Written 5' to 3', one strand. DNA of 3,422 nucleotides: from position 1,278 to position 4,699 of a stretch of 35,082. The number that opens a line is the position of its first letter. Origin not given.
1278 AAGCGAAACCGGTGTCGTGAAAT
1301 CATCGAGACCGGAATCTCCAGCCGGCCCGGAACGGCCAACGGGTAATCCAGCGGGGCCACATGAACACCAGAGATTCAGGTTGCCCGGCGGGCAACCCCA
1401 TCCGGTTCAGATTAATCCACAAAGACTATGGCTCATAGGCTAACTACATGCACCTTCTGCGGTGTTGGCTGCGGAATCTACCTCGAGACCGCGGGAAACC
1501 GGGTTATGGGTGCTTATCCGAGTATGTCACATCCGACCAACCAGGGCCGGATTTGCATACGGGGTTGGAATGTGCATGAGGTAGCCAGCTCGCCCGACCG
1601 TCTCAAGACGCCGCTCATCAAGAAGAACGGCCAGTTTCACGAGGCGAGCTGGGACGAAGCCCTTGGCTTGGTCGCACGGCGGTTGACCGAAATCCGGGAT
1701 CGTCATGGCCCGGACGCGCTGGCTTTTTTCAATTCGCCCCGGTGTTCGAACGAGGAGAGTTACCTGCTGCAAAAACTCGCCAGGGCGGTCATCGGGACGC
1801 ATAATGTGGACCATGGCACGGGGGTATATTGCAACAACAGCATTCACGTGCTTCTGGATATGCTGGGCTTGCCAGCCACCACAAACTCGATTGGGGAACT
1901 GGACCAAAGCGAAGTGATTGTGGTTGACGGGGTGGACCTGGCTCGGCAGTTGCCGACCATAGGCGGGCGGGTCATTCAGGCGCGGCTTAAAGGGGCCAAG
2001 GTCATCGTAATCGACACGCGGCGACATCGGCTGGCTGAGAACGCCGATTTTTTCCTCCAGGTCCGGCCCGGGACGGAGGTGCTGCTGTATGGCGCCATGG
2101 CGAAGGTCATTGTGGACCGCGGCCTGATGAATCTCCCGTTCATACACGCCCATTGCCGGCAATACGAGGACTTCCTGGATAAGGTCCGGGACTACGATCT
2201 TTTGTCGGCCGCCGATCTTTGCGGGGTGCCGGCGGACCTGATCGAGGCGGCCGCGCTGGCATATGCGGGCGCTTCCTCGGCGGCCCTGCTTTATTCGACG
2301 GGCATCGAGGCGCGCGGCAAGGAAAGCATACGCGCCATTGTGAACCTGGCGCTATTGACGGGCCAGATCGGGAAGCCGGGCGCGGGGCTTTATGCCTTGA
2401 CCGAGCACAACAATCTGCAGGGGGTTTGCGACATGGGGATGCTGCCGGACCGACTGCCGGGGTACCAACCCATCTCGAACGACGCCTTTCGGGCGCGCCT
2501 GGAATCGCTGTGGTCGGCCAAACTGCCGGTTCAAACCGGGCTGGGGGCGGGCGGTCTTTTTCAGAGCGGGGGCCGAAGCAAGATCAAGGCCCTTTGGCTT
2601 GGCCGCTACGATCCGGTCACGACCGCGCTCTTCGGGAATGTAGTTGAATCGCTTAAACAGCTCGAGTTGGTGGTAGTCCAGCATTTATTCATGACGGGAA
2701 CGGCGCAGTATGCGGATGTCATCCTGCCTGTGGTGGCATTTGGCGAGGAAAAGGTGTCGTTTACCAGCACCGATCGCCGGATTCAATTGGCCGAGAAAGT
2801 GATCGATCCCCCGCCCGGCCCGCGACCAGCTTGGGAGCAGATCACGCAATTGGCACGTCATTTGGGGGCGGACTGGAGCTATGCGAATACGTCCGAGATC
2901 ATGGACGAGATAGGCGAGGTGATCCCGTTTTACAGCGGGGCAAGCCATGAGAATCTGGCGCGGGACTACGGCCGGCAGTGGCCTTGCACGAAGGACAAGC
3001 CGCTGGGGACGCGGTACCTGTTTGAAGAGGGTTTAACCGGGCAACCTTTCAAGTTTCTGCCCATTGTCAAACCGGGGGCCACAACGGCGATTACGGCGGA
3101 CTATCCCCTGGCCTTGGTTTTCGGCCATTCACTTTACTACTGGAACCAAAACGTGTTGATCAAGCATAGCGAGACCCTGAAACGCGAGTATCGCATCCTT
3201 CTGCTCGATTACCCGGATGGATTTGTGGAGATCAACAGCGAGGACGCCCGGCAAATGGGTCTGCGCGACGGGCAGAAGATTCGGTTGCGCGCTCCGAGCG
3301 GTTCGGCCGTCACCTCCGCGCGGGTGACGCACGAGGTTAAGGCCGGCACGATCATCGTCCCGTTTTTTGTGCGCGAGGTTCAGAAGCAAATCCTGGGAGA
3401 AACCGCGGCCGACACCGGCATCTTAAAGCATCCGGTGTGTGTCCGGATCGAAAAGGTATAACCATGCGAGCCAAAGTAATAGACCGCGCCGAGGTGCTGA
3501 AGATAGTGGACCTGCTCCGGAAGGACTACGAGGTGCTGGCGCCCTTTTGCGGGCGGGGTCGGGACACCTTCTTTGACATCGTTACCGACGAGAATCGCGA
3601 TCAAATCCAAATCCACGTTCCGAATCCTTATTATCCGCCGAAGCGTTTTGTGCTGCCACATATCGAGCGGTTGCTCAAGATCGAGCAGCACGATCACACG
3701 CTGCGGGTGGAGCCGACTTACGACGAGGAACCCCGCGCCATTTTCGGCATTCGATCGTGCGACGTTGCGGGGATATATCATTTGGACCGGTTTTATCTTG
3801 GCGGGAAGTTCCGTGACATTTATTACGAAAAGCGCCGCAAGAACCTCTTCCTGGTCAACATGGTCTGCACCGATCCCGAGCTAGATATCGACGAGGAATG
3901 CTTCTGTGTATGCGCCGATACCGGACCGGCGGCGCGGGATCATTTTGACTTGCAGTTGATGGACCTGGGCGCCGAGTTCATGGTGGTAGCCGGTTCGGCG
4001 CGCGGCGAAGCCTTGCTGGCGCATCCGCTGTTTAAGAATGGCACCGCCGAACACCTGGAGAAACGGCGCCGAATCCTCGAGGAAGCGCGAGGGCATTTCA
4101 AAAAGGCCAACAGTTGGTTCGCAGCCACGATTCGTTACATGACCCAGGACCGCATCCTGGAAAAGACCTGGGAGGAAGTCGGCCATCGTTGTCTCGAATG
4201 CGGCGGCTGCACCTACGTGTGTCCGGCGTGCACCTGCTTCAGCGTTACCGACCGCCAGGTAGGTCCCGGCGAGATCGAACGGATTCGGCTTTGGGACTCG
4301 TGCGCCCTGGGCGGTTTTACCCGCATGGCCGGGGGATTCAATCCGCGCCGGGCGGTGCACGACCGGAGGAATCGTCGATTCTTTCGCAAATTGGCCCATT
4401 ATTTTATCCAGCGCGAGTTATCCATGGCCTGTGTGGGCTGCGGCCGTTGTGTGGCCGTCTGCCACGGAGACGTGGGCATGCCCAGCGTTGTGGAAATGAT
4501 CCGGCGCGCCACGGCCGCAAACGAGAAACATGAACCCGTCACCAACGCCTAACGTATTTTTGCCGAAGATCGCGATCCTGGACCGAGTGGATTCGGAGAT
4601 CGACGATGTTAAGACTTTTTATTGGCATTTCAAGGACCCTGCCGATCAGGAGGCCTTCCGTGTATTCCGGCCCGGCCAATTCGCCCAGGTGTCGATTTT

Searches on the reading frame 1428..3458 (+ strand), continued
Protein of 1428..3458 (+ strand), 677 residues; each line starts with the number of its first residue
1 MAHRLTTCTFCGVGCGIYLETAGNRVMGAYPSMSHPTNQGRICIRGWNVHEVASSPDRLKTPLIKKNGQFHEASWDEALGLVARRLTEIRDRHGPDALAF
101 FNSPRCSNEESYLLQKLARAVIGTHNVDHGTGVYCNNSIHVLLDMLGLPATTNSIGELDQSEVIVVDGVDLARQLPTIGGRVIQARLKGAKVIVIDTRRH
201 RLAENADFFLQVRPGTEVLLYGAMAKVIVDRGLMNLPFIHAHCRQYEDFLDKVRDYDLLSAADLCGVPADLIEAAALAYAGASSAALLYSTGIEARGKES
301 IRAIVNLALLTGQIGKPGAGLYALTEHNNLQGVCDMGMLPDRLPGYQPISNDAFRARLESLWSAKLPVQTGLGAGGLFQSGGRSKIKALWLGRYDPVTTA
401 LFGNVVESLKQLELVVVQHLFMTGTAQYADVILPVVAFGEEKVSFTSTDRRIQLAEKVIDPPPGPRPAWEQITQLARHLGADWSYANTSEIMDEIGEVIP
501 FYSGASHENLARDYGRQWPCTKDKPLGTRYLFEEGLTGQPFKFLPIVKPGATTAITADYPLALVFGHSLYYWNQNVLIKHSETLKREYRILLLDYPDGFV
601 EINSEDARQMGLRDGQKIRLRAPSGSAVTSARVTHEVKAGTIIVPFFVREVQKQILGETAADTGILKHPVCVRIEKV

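Call 58: search_protein_representatives(protein=window:1428-3458:+)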
Query: 677 residues. Proteins with E-value up to 0.001 (for the whole library): 20979; up to 1e-10: 9350; up to 1e-30: 1752. The best 150 are listed.
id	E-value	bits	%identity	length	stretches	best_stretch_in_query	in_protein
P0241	1.0e-286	969.1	61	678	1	1-677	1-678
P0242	8.0e-221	751.3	65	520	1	160-661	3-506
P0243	1.3e-195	668.0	52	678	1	5-677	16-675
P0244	1.2e-166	572.4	62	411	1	269-676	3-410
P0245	1.6e-159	548.8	40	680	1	5-652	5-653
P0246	1.2e-141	489.7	39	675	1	4-675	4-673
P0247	7.0e-140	483.9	74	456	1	1-281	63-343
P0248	4.5e-133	461.4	38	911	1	4-676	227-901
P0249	7.0e-133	460.7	38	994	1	6-662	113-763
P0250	1.2e-132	459.9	38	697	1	4-676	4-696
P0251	3.5e-132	458.4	39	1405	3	1-484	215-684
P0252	9.9e-132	456.9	35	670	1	4-652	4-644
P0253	1.0e-131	456.9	37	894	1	6-662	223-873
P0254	1.8e-131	456.1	35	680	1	4-671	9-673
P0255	2.8e-130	452.1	39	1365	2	6-368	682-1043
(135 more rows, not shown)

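Call 69: find_encoding_contigs(protein=P0245, flank=10000, max_places=2)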
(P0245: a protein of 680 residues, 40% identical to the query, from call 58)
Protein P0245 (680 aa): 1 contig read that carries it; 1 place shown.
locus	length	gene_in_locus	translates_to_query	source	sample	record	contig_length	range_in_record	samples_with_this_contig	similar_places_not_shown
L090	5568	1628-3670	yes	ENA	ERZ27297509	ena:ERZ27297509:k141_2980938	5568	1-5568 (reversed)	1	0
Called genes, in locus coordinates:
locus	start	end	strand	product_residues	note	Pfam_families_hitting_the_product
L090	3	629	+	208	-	?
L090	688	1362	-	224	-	-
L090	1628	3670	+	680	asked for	PF04879:Molybdop_Fe4S4, PF00384:Molybdopterin, PF01568:Molydop_binding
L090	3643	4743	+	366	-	PF17179:Fer4_22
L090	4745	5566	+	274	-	?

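Call 70: find_encoding_contigs(protein=P0241, flank=10000, max_places=2)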
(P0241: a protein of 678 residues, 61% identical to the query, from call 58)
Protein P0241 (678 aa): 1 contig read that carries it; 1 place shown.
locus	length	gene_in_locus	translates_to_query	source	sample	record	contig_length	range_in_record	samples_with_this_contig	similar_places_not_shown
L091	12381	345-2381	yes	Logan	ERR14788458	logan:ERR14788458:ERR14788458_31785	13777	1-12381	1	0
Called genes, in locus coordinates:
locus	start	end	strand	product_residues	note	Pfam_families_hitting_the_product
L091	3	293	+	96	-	?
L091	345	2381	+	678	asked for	PF04879:Molybdop_Fe4S4, PF00384:Molybdopterin, PF01568:Molydop_binding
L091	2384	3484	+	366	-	PF13183:Fer4_8 (faint), PF13187:Fer4_9 (faint), PF13534:Fer4_17 (faint), PF13237:Fer4_10 (faint), PF17179:Fer4_22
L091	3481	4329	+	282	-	PF00175:NAD_binding_1, PF10418:DHODB_Fe-S_bind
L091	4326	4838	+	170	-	PF01750:HycI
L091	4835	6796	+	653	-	PF00662:Proton_antipo_N, PF00361:Proton_antipo_M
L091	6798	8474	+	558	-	PF00329:Complex1_30kDa, PF00374:NiFeSe_Hases, PF00346:Complex1_49kDa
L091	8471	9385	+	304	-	PF00146:NADHdh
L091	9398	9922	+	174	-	PF13237:Fer4_10 (weak), PF14697:Fer4_21, PF12838:Fer4_7, PF13237:Fer4_10 (weak), PF00037:Fer4 (weak), PF12838:Fer4_7, PF13187:Fer4_9 (weak), PF13484:Fer4_16 (weak), +4 more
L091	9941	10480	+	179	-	PF01058:Oxidored_q6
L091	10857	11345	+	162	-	PF00027:cNMP_binding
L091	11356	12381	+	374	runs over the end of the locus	PF13183:Fer4_8 (faint), PF12838:Fer4_7 (faint), PF13534:Fer4_17 (faint), PF13746:Fer4_18 (faint), PF13237:Fer4_10 (faint), PF25160:LdpA_Fe-S-bd (faint), PF17179:Fer4_22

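Call 71: find_encoding_contigs(protein=P0246, flank=10000, max_places=2)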
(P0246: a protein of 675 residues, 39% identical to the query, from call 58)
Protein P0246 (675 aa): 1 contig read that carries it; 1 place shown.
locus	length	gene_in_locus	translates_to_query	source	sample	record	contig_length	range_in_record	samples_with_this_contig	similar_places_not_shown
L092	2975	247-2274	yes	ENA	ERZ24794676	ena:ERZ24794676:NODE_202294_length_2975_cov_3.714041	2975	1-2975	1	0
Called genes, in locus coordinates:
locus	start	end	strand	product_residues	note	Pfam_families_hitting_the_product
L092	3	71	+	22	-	?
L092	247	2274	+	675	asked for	PF04879:Molybdop_Fe4S4, PF00384:Molybdopterin, PF01568:Molydop_binding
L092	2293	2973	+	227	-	?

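Call 72: find_encoding_contigs(protein=P0250, flank=10000, max_places=2)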
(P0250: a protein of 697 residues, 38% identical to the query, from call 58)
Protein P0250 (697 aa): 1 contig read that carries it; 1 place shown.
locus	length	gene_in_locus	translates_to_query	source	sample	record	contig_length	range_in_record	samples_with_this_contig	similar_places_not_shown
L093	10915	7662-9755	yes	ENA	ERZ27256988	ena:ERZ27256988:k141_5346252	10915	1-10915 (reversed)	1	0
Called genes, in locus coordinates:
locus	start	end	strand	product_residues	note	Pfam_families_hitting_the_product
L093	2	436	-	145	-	?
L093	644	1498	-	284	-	PF00970:FAD_binding_6 (weak), PF00175:NAD_binding_1, PF10418:DHODB_Fe-S_bind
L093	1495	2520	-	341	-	PF13237:Fer4_10 (faint), PF13183:Fer4_8 (faint), PF13187:Fer4_9 (faint), PF12838:Fer4_7 (faint), PF12797:Fer4_2 (faint), PF25160:LdpA_Fe-S-bd (faint), PF00037:Fer4 (faint), PF17179:Fer4_22, +2 more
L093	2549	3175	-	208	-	PF06971:Put_DNA-bind_N, PF02629:CoA_binding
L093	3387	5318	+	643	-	PF09308:LuxQ-periplasm (faint), PF17201:Cache_3-Cache_2, PF17202:sCache_3_3, PF17203:sCache_3_2 (weak), PF00672:HAMP, PF00512:HisKA, PF02518:HATPase_c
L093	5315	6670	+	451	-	PF00072:Response_reg, PF00158:Sigma54_activat, PF14532:Sigma54_activ_2, PF00004:AAA, PF07724:AAA_2, PF07728:AAA_5, PF25601:AAA_lid_14, PF02954:HTH_8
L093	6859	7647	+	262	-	PF00072:Response_reg, PF23198:PDE8A_N (faint), PF00072:Response_reg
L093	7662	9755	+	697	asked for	PF04879:Molybdop_Fe4S4, PF00384:Molybdopterin, PF01568:Molydop_binding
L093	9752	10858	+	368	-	PF17179:Fer4_22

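Call 78: find_encoding_contigs(protein=P0243, flank=10000, max_places=2)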
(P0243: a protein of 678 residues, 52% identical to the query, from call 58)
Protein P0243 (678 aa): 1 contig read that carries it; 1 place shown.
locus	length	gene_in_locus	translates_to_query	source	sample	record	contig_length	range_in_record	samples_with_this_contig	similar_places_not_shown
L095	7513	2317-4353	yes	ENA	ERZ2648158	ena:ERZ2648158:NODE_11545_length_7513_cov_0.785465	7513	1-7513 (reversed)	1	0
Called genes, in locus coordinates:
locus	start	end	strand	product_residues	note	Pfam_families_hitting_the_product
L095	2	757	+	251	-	?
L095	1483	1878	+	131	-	-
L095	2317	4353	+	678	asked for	PF04879:Molybdop_Fe4S4, PF00384:Molybdopterin, PF01568:Molydop_binding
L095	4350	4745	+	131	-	-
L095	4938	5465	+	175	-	PF13534:Fer4_17 (faint), PF12797:Fer4_2 (faint), PF13183:Fer4_8 (faint), PF13237:Fer4_10 (faint), PF17179:Fer4_22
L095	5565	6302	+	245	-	PF00175:NAD_binding_1, PF10418:DHODB_Fe-S_bind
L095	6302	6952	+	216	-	PF01750:HycI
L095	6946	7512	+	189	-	?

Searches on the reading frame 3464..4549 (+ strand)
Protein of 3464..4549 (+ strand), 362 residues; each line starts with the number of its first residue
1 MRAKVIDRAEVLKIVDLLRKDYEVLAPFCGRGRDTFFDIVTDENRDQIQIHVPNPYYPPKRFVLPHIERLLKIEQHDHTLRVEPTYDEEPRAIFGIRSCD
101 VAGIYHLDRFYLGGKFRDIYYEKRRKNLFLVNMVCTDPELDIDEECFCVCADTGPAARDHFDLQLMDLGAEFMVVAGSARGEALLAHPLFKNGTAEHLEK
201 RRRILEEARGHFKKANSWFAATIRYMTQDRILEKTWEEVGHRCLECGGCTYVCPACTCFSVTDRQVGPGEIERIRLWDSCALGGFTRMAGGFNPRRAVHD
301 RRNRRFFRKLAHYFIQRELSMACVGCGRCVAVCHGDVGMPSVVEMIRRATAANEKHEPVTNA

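Call 4: search_protein_families(library=pfam, proteins=[window:3464-4549:+], max_evalue=0.001)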
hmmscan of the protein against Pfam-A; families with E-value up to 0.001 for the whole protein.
window:3464-4549:+ (362 aa): 9 families
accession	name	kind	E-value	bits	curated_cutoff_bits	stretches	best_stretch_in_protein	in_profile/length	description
PF17179.9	Fer4_22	-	4.4e-27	95.2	27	1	242-335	1-93/95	4Fe-4S dicluster domain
PF13187.11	Fer4_9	-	2.3e-07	31.2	27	0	321-335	35-49/52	4Fe-4S dicluster domain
PF13534.11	Fer4_17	-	5.1e-07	30.6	22.2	0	222-254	24-57/61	4Fe-4S dicluster domain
PF13183.11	Fer4_8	-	2.3e-06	28.5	27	1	241-334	3-65/68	4Fe-4S dicluster domain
PF13237.11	Fer4_10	-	2.9e-06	27.5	25.5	0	322-333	8-19/53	4Fe-4S dicluster domain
PF12838.12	Fer4_7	-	2.4e-05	25.1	27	0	323-334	2-13/52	4Fe-4S dicluster domain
PF13484.11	Fer4_16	-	2.9e-05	25.2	30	0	228-255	38-65/66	4Fe-4S double cluster binding domain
PF12797.12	Fer4_2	-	9e-05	22.6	24.5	0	322-333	9-20/22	4Fe-4S binding domain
PF25160.1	LdpA_Fe-S-bd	-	0.00086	19.5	27.6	0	319-333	24-38/49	LdpA Fe-S cluster-binding domain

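Call 5: search_protein_families(library=ncbifam, proteins=[window:3464-4549:+], max_evalue=0.001)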
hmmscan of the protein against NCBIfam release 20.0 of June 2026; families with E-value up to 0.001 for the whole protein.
window:3464-4549:+ (362 aa): 8 families
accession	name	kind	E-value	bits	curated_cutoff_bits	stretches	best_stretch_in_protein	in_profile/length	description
NF040829.1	sulfhyd_ShyB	equivalog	1.3e-46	159.2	690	1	13-348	13-331/334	NAD(P)-dependent hydrogenase/sulfhydrogenase 2 subunit beta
NF040833.1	sulfhyd_HydB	equivalog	1.4e-43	149.2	750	1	23-356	23-342/367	NADPH-dependent hydrogenase/sulfhydrogenase 1 subunit beta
TIGR02910.1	sulfite_red_A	equivalog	9.9e-43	146.6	323.15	1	6-346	5-326/334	anaerobic sulfite reductase subunit AsrA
NF045670.1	quin_L_LdhH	equivalog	1.9e-05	23.2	800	1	317-357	350-390/706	L-lactate dehydrogenase (quinone) large subunit LdhH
NF038196.1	ferrodoxin_EFR1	subfamily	2.4e-05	24.5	75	0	195-255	141-198/242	EFR1 family ferrodoxin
TIGR01945.1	rnfC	subfamily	0.00011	20.8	245.95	0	229-255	390-416/435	RnfABCDGE type electron transport complex subunit C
NF040864.1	HgcB_ferredoxin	equivalog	0.00056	19.7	99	0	322-337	15-30/93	mercury methylation ferredoxin HgcB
NF006305.0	PRK08493.1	equivalog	0.00074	17.7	591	0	199-255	163-218/819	NADH-quinone oxidoreductase subunit G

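Call 24: search_solved_structures(query=window:3464-4549:+, max_evalue=0.001, show_alignments=2)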
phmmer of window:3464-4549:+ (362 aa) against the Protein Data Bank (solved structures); distinct sequences matched with E-value up to 0.001: 1.
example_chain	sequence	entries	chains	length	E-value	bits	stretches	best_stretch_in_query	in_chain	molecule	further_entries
9nez_B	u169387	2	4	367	4.1e-37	131.2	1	31-351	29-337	Sulfhydrogenase 1 subunit beta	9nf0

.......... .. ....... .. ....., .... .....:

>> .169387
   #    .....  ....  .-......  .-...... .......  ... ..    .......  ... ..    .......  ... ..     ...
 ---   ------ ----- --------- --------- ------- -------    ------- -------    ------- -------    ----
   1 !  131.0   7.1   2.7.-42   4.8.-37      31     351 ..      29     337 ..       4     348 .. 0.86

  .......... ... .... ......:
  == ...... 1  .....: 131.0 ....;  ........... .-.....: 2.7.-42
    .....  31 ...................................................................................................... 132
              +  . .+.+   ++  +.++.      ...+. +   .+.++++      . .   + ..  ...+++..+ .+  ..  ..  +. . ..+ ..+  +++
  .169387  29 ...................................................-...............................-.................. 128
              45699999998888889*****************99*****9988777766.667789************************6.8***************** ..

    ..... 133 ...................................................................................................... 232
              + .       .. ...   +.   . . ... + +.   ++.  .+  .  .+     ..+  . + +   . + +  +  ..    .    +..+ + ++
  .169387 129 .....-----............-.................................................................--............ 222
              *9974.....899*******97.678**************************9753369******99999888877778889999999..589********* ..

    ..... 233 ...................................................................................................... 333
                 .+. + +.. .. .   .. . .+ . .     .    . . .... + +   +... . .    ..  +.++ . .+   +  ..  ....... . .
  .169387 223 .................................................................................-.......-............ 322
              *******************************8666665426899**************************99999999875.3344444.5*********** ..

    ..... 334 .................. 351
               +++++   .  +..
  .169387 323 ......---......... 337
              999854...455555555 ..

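Call 33: find_related_loci(query=window:3464-4549:+, collection=genome_contigs, flank=10000)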
Query window:3464-4549:+ (362 aa) in genome_contigs; peptide patterns used: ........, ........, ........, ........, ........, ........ (x = any residue, [..] = any of these).
202 stretches matched a pattern; 171 encode a relative of the query (tblastn E <= 1e-3); the best 80 are kept; 80 distinct loci.
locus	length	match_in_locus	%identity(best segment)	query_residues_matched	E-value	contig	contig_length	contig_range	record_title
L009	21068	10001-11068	78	1-355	0e+0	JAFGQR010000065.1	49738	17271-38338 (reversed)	MAG: Verrucomicrobia bacterium isolate Zod_Metabat.779 k87_3689951, whole genome shotgun sequence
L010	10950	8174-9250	77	1-358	0e+0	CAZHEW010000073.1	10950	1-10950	MAG TPA_asm: uncultured Verrucomicrobiota bacterium isolate SRP192927_co7_213 genome assembly, contig: NODE_12236_length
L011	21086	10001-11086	77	1-361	0e+0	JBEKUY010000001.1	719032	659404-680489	MAG: Candidatus Acidiferrales bacterium isolate SPRUCE 592 SPRUCE_592_1, whole genome shotgun sequence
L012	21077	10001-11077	77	1-358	0e+0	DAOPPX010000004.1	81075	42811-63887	MAG TPA_asm: Verrucomicrobiota bacterium isolate AMR_MDS_1537 NODE_365_length_81075_cov_44.563898, whole genome shotgun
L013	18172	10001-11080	77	1-359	0e+0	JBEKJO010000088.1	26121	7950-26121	MAG: Verrucomicrobiota bacterium isolate SPRUCE 325 SPRUCE_325_88, whole genome shotgun sequence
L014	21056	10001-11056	78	1-351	0e+0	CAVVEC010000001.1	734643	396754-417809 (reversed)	MAG: uncultured Acidobacteriota bacterium isolate MFD02248.bin.2.91 genome assembly, contig: contig_12024, whole genome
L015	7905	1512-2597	76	1-361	0e+0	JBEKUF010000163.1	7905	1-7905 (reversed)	MAG: Verrucomicrobiia bacterium isolate SPRUCE 575 SPRUCE_575_163, whole genome shotgun sequence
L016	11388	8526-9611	77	1-361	0e+0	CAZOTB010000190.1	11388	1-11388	MAG TPA_asm: uncultured Verrucomicrobiota bacterium isolate binchicken_co107_139 genome assembly, contig: NODE_12962_len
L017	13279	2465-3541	76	1-358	0e+0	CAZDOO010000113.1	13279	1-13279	MAG TPA_asm: uncultured Verrucomicrobiota bacterium isolate SRP220891_co1_482 genome assembly, contig: NODE_8949_length_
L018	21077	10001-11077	77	1-358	0e+0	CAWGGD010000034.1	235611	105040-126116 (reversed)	MAG: uncultured Verrucomicrobiae bacterium isolate MFD02979.bin.4.344 genome assembly, contig: contig_39697, whole genom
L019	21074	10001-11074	76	1-356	0e+0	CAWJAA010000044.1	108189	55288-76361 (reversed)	MAG: Terriglobia bacterium isolate MFD05942.bin.3.550 genome assembly, contig: contig_79565, whole genome shotgun sequen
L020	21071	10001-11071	76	1-355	0e+0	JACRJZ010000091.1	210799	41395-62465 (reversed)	MAG: Verrucomicrobia bacterium isolate NC_groundwater_1842_Pr3_B-0.1um_64_53 SR-2_scaffold_141_1896407, whole genome sho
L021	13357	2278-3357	76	1-359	0e+0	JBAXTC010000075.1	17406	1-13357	MAG: Verrucomicrobiota bacterium isolate ELA625 MAG625_75, whole genome shotgun sequence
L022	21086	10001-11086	75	1-361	0e+0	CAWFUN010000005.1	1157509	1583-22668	MAG: Terriglobia bacterium isolate MFD05377.bin.2.35 genome assembly, contig: contig_44241, whole genome shotgun sequenc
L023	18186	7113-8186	75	1-358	0e+0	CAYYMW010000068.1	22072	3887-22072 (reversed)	MAG TPA_asm: uncultured Verrucomicrobiota bacterium isolate binchicken_co269_135 genome assembly, contig: NODE_2108_leng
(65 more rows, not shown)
